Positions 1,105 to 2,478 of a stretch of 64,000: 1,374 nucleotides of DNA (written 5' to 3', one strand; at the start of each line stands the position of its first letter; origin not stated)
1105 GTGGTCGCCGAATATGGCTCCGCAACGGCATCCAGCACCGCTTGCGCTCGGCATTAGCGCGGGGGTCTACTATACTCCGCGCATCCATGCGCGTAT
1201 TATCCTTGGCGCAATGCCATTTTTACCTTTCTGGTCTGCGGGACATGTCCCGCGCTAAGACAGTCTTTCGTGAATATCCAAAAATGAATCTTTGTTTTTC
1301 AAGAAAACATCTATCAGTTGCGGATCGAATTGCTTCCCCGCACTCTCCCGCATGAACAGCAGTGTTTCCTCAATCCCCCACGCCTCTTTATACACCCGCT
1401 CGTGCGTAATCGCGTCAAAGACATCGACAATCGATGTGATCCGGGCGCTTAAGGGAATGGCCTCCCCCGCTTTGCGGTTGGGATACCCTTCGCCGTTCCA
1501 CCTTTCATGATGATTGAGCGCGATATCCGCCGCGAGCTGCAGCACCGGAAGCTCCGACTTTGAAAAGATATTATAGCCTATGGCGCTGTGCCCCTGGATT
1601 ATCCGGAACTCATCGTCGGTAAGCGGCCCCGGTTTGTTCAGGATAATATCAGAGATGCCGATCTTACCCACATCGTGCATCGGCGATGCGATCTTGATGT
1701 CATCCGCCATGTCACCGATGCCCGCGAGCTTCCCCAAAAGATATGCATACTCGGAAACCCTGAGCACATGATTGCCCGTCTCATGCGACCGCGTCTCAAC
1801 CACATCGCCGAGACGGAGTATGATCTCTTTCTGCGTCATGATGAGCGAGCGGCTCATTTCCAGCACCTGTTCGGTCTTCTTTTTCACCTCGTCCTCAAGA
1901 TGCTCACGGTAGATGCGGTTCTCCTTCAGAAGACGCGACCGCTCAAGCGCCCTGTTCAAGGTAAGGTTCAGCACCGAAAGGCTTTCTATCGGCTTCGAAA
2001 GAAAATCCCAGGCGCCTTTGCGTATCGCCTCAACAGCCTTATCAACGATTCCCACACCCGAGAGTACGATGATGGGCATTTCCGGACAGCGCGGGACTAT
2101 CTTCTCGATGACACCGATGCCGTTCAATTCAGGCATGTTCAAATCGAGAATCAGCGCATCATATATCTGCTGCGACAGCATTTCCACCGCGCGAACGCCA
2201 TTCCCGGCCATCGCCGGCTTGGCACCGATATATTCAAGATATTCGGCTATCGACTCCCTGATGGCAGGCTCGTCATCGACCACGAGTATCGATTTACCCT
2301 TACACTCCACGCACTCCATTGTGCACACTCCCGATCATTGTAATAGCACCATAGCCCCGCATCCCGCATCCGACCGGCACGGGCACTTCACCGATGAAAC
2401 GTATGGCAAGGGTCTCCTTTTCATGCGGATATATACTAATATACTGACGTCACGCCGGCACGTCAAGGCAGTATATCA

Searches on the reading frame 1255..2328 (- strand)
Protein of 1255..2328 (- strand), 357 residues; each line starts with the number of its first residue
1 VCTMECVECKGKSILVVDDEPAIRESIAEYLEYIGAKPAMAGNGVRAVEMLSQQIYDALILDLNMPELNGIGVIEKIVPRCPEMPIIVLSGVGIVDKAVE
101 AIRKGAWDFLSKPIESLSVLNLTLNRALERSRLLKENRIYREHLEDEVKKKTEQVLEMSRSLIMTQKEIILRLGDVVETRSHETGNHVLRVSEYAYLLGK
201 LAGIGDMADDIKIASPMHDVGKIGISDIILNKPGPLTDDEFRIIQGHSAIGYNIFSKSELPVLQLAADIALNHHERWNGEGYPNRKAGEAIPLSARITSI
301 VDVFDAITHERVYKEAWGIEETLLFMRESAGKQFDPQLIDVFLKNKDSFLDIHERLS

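Call 57: search_protein_families(library=pfam, proteins=[window:1255-2328:-], max_evalue=0.001)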
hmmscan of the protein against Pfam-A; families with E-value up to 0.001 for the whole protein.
window:1255-2328:- (357 aa): 3 families
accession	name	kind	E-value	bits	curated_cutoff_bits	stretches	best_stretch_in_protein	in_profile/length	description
PF13487.12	HD_5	-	4.2e-29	101.9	27.2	1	175-338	5-170/170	HD domain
PF00072.30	Response_reg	-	1.1e-24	87.1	30.2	1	14-116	1-103/111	Response regulator receiver domain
PF01966.28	HD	-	4.6e-19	69.3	22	1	185-306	2-115/116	HD domain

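Call 64: find_encoding_contigs(protein=window:1255-2328:-, flank=10000, max_places=4)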
Protein window:1255-2328:- (357 aa): no gene with exactly this product is on record in the collection.

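Call 66: find_encoding_contigs(protein=window:1255-2319:-, flank=10000, max_places=4)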
Protein window:1255-2319:- (354 aa): 1 contig read that carries it; 1 place shown.
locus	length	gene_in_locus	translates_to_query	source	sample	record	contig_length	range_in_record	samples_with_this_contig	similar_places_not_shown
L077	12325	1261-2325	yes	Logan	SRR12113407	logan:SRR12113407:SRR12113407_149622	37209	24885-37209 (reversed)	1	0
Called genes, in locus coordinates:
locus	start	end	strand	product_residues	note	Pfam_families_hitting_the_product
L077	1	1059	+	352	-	?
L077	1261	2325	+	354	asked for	PF00072:Response_reg, PF13487:HD_5, PF01966:HD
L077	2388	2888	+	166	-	-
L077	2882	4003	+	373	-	PF00884:Sulfatase, PF16347:SGSH_C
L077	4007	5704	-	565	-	-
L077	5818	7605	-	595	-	PF12708:Pect-lyase_RHGA_epim (weak), PF13229:Beta_helix (faint)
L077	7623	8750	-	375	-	PF14307:Glyco_tran_WbsX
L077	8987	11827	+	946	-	-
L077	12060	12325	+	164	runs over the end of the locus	-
